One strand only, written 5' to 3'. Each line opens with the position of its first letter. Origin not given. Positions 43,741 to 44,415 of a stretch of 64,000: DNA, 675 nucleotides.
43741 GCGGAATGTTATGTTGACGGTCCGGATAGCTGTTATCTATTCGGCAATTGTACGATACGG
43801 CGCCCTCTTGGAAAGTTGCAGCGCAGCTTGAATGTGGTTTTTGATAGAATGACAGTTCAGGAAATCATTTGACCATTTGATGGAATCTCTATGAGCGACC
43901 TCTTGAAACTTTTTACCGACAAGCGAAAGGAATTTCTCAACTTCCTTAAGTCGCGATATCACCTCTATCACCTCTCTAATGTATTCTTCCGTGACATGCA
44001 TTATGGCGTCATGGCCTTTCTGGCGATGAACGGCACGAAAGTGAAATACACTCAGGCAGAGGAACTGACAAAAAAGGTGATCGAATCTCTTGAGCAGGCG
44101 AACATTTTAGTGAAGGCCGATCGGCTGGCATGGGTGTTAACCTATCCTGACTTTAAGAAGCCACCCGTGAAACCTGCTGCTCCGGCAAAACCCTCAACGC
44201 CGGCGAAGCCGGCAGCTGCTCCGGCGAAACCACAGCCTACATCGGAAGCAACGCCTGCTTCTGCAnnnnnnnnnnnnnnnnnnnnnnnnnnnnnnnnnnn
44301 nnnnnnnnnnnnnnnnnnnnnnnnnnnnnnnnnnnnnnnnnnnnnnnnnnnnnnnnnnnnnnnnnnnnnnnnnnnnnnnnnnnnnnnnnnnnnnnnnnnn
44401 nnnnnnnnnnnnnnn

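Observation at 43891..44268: Unannotated gene with a PAKP-repeat tail inserted between the Rrf2 regulator and sufB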

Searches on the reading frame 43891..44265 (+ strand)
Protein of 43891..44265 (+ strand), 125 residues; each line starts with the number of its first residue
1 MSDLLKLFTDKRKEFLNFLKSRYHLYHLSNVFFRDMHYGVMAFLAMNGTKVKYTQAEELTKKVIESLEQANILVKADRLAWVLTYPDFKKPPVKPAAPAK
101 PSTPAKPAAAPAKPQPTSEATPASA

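Call 3: search_protein_families(library=pfam, proteins=[window:43891-44265:+], max_evalue=0.1)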
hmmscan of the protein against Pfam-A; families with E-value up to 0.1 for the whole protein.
window:43891-44265:+ (125 aa): 1 family
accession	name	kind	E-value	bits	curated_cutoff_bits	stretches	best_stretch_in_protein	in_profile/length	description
PF23582.1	WH_RGF3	-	0.0045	17.5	27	1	35-82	44-89/105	RGF3 winged helix domain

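Call 4: search_protein_families(library=ncbifam, proteins=[window:43891-44265:+], max_evalue=1)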
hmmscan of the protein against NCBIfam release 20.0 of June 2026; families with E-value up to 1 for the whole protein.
window:43891-44265:+ (125 aa): 1 family
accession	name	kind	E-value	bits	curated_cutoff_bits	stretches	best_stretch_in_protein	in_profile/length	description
TIGR00024.1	SbcD_rel_arch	hypoth_equivalog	0.18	11.5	115.2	1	33-74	20-64/224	putative phosphoesterase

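Call 5: find_homologous_proteins(query=window:43891-44265:+, max_evalue=0.001)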
Query window:43891-44265:+ (125 aa): 116 proteins with E <= 0.001 among 537 candidates.
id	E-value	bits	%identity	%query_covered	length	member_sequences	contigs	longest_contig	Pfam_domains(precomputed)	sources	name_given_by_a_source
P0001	7.5e-76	270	100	100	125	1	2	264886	-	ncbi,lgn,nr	ncbi:MAG TPA: hypothetical protein VNN76_01060 [Bacteroidota bacterium]|nr:hypothetical protein [Bac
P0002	3.2e-46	174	67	70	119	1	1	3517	-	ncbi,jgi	jgi:hypothetical protein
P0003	6.7e-46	173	74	66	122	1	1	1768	-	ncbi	-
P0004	1.8e-45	172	65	99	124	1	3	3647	-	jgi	jgi:hypothetical protein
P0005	2.4e-45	171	65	99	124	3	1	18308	-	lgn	-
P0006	2.9e-45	171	73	75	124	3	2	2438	-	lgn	-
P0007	4.0e-45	171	67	70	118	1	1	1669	-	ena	-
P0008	2.6e-44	168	68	70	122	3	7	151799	-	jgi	jgi:hypothetical protein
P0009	3.0e-44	168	69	73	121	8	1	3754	-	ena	-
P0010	3.3e-44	168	71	74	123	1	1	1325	-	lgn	-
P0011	3.4e-44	168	71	67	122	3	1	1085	-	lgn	-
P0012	6.0e-44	167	69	70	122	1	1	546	-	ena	-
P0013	6.4e-44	167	67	70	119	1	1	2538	-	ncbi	-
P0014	9.5e-44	166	62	98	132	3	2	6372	-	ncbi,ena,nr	ncbi:MAG TPA: hypothetical protein VI704_07760 [Bacteroidota bacterium]|nr:hypothetical protein [Bac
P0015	9.9e-44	166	67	67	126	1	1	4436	-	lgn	-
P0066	9.1e-30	121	53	70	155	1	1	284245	-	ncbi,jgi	jgi:hypothetical protein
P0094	1.3e-24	104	42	68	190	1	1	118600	-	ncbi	ncbi:MAG: hypothetical protein ACKVRP_07570 [Bacteroidota bacterium]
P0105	1.6e-22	98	48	65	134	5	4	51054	-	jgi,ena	jgi:hypothetical protein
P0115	2.1e-14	71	42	75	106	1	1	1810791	-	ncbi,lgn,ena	-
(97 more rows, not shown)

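Call 7: find_encoding_contigs(protein=P0115, flank=8000, max_places=3)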
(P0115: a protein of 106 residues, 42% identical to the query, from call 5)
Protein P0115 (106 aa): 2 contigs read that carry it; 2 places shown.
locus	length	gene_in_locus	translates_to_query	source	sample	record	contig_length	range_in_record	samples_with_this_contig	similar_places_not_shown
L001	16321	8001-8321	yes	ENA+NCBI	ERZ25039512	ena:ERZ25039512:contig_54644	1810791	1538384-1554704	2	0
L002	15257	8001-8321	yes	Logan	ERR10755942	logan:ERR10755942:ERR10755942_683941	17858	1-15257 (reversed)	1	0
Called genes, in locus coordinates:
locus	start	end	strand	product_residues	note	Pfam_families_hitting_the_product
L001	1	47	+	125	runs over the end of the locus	PF05656:DUF805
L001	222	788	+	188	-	-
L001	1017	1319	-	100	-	-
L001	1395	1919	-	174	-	PF07638:Sigma70_ECF, PF04542:Sigma70_r2, PF08281:Sigma70_r4_2, PF04545:Sigma70_r4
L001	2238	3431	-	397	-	PF00871:Acetate_kinase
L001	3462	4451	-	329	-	PF02737:3HCDH_N, PF03446:NAD_binding_2 (weak), PF00725:3HCDH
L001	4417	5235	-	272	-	PF12679:ABC2_membrane_2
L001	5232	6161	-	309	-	PF00005:ABC_tran, PF13304:AAA_21 (faint)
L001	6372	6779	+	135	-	PF02082:Rrf2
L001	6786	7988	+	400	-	PF00266:Aminotran_5, PF01212:Beta_elim_lyase, PF00155:Aminotran_1_2, PF01041:DegT_DnrJ_EryC1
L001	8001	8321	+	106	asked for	-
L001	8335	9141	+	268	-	PF02463:SMC_N (faint), PF00005:ABC_tran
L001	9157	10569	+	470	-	PF19295:SufBD_N, PF01458:SUFBD_core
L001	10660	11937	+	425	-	PF19295:SufBD_N (faint), PF01458:SUFBD_core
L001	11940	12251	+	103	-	PF00355:Rieske, PF13806:Rieske_2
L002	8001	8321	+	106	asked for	-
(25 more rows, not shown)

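Call 9: find_encoding_contigs(protein=P0094, flank=6000, max_places=2)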
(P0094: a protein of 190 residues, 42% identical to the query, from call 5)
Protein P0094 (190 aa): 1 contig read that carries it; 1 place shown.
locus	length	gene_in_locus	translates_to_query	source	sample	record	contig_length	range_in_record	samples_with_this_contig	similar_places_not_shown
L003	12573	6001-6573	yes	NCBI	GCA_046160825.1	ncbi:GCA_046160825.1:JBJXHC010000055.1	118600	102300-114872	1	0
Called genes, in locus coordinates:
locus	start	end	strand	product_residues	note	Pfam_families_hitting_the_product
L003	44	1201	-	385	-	PF13439:Glyco_transf_4, PF13477:Glyco_trans_4_2, PF13579:Glyco_trans_4_4, PF00534:Glycos_transf_1, PF13692:Glyco_trans_1_4, PF20706:GT4-conflict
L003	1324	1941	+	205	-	PF01205:Impact_N, PF09186:DUF1949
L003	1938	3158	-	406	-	PF00871:Acetate_kinase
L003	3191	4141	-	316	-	PF02737:3HCDH_N, PF03446:NAD_binding_2 (faint), PF00725:3HCDH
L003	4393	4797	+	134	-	PF02082:Rrf2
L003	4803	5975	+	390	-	PF00266:Aminotran_5, PF01212:Beta_elim_lyase (weak), PF01041:DegT_DnrJ_EryC1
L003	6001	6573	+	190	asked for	-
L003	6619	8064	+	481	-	PF19295:SufBD_N, PF01458:SUFBD_core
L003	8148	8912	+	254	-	PF00005:ABC_tran, PF02463:SMC_N (faint), PF13304:AAA_21 (faint)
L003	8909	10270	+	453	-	PF19295:SufBD_N, PF01458:SUFBD_core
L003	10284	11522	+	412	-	PF00155:Aminotran_1_2, PF00266:Aminotran_5, PF01212:Beta_elim_lyase (weak)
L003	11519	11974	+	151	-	PF01592:NifU_N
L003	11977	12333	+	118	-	PF01883:FeS_assembly_P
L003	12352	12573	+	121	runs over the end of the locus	PF01521:Fe-S_biosyn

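Call 10: find_encoding_contigs(protein=P0066, flank=6000, max_places=2)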
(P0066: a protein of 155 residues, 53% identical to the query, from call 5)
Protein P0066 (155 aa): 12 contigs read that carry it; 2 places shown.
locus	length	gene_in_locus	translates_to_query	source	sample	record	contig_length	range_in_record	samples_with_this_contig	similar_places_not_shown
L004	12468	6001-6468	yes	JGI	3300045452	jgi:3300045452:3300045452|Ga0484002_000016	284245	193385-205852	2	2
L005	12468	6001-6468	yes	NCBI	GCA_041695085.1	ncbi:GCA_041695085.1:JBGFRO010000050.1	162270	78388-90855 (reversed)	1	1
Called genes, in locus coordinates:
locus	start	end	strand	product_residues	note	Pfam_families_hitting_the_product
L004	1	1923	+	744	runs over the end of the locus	PF00580:UvrD-helicase, PF01443:Viral_helicase1 (faint), PF13245:AAA_19, PF13604:AAA_30 (faint), PF13361:UvrD_C, PF13538:UvrD_C_2, PF21196:PcrA_UvrD_tudor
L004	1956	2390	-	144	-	-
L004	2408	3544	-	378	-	PF13439:Glyco_transf_4, PF13477:Glyco_trans_4_2, PF13579:Glyco_trans_4_4, PF20706:GT4-conflict, PF00534:Glycos_transf_1, PF13692:Glyco_trans_1_4, PF13524:Glyco_trans_1_2 (weak)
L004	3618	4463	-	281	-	PF12679:ABC2_membrane_2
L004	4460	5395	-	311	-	PF00005:ABC_tran, PF13304:AAA_21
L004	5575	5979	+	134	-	PF02082:Rrf2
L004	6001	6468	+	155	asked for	-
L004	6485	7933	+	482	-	PF19295:SufBD_N, PF01458:SUFBD_core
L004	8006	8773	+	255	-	PF00005:ABC_tran, PF02463:SMC_N (faint), PF13304:AAA_21 (faint)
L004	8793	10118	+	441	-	PF19295:SufBD_N, PF01458:SUFBD_core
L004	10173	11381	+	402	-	PF00155:Aminotran_1_2, PF00266:Aminotran_5, PF01041:DegT_DnrJ_EryC1 (weak)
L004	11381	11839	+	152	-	PF01592:NifU_N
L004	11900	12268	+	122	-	PF01521:Fe-S_biosyn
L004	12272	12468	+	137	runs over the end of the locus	PF01883:FeS_assembly_P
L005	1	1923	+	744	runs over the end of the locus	PF00580:UvrD-helicase, PF01443:Viral_helicase1 (faint), PF13245:AAA_19, PF13604:AAA_30 (faint), PF13361:UvrD_C, PF13538:UvrD_C_2, PF21196:PcrA_UvrD_tudor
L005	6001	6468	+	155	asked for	-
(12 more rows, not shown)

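Call 11: find_encoding_contigs(protein=P0105, flank=6000, max_places=2)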
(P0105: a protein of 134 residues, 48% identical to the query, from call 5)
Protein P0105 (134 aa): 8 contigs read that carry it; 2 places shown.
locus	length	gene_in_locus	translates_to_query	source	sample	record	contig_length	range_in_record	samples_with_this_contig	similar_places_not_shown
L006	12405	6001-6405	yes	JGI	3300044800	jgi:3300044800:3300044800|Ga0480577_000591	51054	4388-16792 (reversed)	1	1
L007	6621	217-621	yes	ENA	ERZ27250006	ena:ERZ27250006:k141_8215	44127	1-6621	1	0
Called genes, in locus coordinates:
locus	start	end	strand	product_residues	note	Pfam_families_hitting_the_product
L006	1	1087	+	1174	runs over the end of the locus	-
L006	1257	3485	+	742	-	PF00580:UvrD-helicase, PF13245:AAA_19, PF13604:AAA_30 (faint), PF13361:UvrD_C, PF13538:UvrD_C_2 (faint), PF21196:PcrA_UvrD_tudor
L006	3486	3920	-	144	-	-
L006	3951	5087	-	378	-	PF13439:Glyco_transf_4, PF13477:Glyco_trans_4_2, PF13579:Glyco_trans_4_4, PF20706:GT4-conflict, PF00534:Glycos_transf_1, PF13692:Glyco_trans_1_4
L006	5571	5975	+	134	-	PF02082:Rrf2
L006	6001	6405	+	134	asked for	-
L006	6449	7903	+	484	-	PF19295:SufBD_N, PF01458:SUFBD_core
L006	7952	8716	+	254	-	PF00005:ABC_tran, PF02463:SMC_N (faint), PF13304:AAA_21 (faint)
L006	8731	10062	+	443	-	PF19295:SufBD_N, PF01458:SUFBD_core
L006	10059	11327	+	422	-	PF00266:Aminotran_5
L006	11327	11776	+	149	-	PF01592:NifU_N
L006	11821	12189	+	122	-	PF01521:Fe-S_biosyn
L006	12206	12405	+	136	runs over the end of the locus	PF01883:FeS_assembly_P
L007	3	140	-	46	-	?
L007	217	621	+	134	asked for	-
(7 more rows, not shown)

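Call 15: search_solved_structures(query=A2, max_evalue=10, show_alignments=2)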
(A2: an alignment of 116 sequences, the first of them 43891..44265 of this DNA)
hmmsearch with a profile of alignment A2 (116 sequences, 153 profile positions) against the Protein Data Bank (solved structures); distinct sequences matched with E-value up to 10: 7.
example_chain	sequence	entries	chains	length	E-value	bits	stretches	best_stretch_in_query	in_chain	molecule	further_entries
7jtk_G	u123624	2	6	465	1.7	11.8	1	87-119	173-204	Flagellar radial spoke protein 4 | Radial spoke protein 4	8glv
7jrj_C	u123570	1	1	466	1.7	11.8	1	87-119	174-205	Flagellar radial spoke protein 4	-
7jr9_C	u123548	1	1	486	1.8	11.7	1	87-119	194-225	Flagellar radial spoke protein 4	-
8jnn_A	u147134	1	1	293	2.3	11.4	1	91-122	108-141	LPP1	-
4blp_A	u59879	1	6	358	5.1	10.3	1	89-132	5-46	PACKAGING ENZYME P4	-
4u3n_p0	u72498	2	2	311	5.2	10.2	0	84-127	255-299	Large ribosomal subunit protein uL10 | 60S acidic ribosomal protein P0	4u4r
9no1_W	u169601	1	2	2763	6.8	9.8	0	87-132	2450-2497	Large tegument protein deneddylase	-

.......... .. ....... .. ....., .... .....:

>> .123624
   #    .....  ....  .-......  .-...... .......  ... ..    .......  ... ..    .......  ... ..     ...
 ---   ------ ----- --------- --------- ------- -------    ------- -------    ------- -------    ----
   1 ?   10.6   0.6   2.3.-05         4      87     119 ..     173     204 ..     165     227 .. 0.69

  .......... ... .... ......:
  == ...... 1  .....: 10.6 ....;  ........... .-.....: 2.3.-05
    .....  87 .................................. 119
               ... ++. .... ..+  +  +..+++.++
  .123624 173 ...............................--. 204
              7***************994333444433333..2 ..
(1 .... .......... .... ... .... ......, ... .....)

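Call 20: search_protein_families(library=phrogs, proteins=[window:43891-44265:+], max_evalue=1)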
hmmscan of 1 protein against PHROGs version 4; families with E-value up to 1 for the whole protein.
window:43891-44265:+ (125 aa): 2 families
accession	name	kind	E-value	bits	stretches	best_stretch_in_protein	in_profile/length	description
phrog_19015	-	unknown function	0.2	12.2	1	33-83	99-149/220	-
phrog_17699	-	unknown function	0.27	12.8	1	51-87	44-80/93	-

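Call 21: predict_structure(alignment_id=A2)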
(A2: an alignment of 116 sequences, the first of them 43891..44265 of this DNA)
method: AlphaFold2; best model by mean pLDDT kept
length: 125 residues; sequences in the alignment: 116
mean_pLDDT: 75.3   pTM: 0.58
mean pLDDT of the five models: 75.3, 72.2, 70.8, 70.8, 66.6
residues with pLDDT >= 90: 28; 70-90: 57; 50-70: 18; < 50: 22
segments of 3 or more residues with pLDDT < 50: 92-94, 106-110, 112-115, 117-121, 123-125
pLDDT, mean of each block of 10 residues (from residue 1): 80 88 83 91 88 89 90 89 76 52 47 46 46
secondary structure, 60 per line:
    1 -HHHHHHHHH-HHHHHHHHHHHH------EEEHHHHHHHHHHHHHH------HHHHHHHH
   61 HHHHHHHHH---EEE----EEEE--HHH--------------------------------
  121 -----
elements in order: H2-10 H12-23 E30-32 H33-46 H53-69 E73-75 E80-83
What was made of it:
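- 43891..44166 (+): Gene X, residues 1-92: the conserved winged-helix domain (helices 2-10, 12-23, 33-46, 53-69; strands 30-32, 73-75, 80-83). AlphaFold pLDDT 80-91 (call 21).
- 44167..44268 (+): Gene X, residues 93-125 plus stop: a disordered Ala/Pro/Lys tail (PAKP-type) that is not conserved in sequence or presence. pLDDT below 50 (call 21).
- On Winged-HTH transcription factors (Rrf2, MarR, ArsR, GntR and similar): AF2 topology is a-a-b-a-a-b-b with pLDDT 80-91 (call 21).
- The N-terminus is part of the folded helical domain (call 21). A confident fold (call 21).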

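Call 25: find_related_loci(query=A2, collection=genome_contigs, flank=6000)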
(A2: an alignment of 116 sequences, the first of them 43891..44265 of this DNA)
Query A2 (125 aa) in genome_contigs; peptide patterns used: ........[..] (x = any residue, [..] = any of these).
195 stretches matched a pattern; 128 encode a relative of the query (tblastn E <= 1e-3); the best 80 are kept; 80 distinct loci.
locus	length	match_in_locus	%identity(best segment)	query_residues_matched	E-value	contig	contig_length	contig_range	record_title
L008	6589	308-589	72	1-94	1e-43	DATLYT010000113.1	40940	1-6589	MAG TPA_asm: Bacteroidota bacterium isolate SMAG_U13279 k141_128980, whole genome shotgun sequence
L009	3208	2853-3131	70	1-93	2e-41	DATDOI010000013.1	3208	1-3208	MAG TPA_asm: Candidatus Gracilibacteria bacterium isolate SMAG_U7890 k141_666741, whole genome shotgun sequence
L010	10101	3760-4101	54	1-114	4e-41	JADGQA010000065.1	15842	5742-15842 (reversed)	MAG: Bacteroidota bacterium isolate Chersky.3_21 contig-100_1313, whole genome shotgun sequence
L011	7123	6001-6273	68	1-91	6e-40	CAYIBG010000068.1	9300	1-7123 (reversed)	MAG TPA_asm: uncultured Ignavibacteriaceae bacterium isolate ERP119705_co1_736 genome assembly, contig: NODE_10699_lengt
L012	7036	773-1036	69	1-88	6e-39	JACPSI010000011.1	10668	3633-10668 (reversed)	MAG: Ignavibacteriales bacterium isolate NC_groundwater_701_Ag_S-0.2um_50_10 S36_SO-2_scaffold_15667, whole genome shotg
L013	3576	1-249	71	9-91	5e-38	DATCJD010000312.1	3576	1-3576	MAG TPA_asm: Bacteroidota bacterium isolate SMAG_U7876 k141_3092967, whole genome shotgun sequence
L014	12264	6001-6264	68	1-88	2e-37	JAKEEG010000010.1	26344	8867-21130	MAG: Ignavibacteriae bacterium isolate PMV_1.22 PMV_1.22.k101_144979, whole genome shotgun sequence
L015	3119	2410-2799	45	1-125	6e-33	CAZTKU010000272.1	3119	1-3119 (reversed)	MAG TPA_asm: uncultured Ignavibacteriaceae bacterium isolate binchicken_co119_451 genome assembly, contig: NODE_59149_le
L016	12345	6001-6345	50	1-115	9e-33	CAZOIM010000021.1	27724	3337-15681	MAG TPA_asm: uncultured Ignavibacteriaceae bacterium isolate binchicken_co241_296 genome assembly, contig: NODE_1598_len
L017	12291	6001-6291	56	1-97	6e-32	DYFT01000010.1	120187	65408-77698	MAG TPA_asm: Ignavibacterium album isolate BE2011_53_18 Afr_mines_BE2011_47_length_120187_cov_7_349524, whole genome sho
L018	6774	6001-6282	54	1-94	2e-31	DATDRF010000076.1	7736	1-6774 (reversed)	MAG TPA_asm: Bacteroidota bacterium isolate SMAG_U7970 k141_593339, whole genome shotgun sequence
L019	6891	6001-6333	49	7-120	3e-31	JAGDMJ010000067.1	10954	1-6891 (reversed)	MAG: Bacteroidetes bacterium isolate CTSoil_037 scaffold_854, whole genome shotgun sequence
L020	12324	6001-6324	47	1-108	3e-31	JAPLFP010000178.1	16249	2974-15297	MAG: Ignavibacteriales bacterium isolate LacPavin_0920_SED5_MAG_52_10 LacPavin_0920_SED5_scaffold_437770, whole genome s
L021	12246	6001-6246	57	7-88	5e-31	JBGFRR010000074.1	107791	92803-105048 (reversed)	MAG: Bacteroidota bacterium isolate BA1A45.2019.Bin.9 NODE_262_length_107791_cov_27.132730, whole genome shotgun sequenc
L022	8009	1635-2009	44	5-121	2e-30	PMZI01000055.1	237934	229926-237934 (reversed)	MAG: Ignavibacteriae bacterium isolate fen_1268 73.20110800_E3D.28_contig_1348, whole genome shotgun sequence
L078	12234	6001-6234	50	14-90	8e-22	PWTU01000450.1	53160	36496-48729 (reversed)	MAG: Ignavibacteriales bacterium isolate CSSed11_208 CS-Sed11-C285, whole genome shotgun sequence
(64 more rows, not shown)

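Call 28: search_protein_representatives(alignment_id=A2)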
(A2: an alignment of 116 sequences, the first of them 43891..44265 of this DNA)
Query: 116 sequences, 153 profile positions. Proteins with E-value up to 0.001 (for the whole library): 183; up to 1e-10: 162; up to 1e-30: 39. The best 150 are listed.
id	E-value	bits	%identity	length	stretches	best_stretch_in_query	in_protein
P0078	2.2e-49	183.6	-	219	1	2-133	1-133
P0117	1.6e-48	180.8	-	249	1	2-123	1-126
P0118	2.8e-47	176.7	-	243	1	3-129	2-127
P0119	1.1e-45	171.6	-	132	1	2-119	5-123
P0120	1.5e-45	171.2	-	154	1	2-132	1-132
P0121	3.0e-45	170.2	-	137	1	1-125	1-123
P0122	1.3e-44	168.0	-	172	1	3-140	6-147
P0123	2.8e-44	167.0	-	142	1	1-123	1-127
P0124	2.8e-44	167.0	-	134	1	1-122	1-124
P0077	4.9e-44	166.2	-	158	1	5-123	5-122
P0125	8.8e-44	165.4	-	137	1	1-128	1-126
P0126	9.6e-44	165.3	-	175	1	2-139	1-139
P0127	3.8e-43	163.3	-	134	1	1-125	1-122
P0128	4.7e-43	163.0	-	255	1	2-138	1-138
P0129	2.4e-42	160.7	-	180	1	4-129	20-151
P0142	6.8e-38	146.3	-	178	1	2-112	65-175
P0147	1.5e-33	132.2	-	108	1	4-98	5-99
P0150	3.7e-32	127.6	-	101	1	12-100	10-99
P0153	6.1e-31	123.7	-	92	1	2-91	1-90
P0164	9.0e-29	116.7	-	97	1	3-91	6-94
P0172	9.9e-27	110.0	-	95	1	6-94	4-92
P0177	2.2e-25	105.6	-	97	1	1-93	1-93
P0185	2.9e-24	102.0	-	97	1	3-92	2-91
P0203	2.9e-20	89.0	-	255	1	6-138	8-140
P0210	6.0e-19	84.8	-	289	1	6-141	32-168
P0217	4.6e-18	81.9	-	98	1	3-92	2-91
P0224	1.1e-17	80.6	-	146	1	2-94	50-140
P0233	6.8e-17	78.1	-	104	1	3-92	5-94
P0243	7.8e-16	74.6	-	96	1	2-87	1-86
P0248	1.4e-15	73.8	-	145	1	1-90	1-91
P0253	2.4e-15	73.1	-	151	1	5-92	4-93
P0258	6.3e-15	71.7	-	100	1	2-86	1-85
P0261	8.0e-14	68.1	-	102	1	3-83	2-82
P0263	1.7e-13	67.0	-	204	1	6-92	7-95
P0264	3.9e-13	65.9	-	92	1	2-82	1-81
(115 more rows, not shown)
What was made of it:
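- Checked: It has 116 homologues at E down to 1e-46 in one search and 183 clusters at 50% identity in an exhaustive profile search (calls 5, 28).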

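Call 31: list_cluster_members(proteins=[P0147, P0153, P0172, P0185, P0203, P0210, P0217, P0243, P0258, P0263])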
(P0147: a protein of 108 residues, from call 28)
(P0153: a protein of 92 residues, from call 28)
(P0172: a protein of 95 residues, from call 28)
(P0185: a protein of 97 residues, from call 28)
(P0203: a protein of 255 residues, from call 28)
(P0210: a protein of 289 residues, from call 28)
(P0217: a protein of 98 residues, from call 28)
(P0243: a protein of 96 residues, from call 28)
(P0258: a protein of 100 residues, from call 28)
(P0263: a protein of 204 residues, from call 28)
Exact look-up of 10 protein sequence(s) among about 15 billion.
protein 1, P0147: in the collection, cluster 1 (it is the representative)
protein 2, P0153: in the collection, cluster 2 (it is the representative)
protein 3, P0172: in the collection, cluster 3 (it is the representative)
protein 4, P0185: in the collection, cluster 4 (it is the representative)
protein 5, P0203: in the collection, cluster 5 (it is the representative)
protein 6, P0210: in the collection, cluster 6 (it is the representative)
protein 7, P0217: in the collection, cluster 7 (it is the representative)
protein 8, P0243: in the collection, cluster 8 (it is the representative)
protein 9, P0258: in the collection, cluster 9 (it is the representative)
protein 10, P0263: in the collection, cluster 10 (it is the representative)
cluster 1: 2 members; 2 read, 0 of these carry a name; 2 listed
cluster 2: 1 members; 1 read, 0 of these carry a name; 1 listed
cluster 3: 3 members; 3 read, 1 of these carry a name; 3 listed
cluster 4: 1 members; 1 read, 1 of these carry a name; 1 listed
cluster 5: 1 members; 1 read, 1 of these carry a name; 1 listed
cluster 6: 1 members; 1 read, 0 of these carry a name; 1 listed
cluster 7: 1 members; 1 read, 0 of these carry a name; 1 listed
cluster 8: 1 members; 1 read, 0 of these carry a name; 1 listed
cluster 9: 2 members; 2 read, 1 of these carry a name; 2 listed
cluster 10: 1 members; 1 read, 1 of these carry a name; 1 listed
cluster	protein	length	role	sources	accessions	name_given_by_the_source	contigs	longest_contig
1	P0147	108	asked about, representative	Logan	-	-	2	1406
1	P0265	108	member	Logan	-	-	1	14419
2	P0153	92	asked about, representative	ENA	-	-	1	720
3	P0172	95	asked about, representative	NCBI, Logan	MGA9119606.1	MAG: hypothetical protein WB699_09580 [Bacteroidota bacterium]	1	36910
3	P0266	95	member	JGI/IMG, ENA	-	-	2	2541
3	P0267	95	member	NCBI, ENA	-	-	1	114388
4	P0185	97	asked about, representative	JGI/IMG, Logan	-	hypothetical protein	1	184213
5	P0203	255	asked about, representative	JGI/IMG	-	hypothetical protein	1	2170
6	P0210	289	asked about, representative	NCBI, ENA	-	-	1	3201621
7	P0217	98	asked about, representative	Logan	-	-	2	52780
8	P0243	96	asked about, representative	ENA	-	-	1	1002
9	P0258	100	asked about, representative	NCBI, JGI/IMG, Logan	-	-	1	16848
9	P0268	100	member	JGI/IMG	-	hypothetical protein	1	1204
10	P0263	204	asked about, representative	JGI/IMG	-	hypothetical protein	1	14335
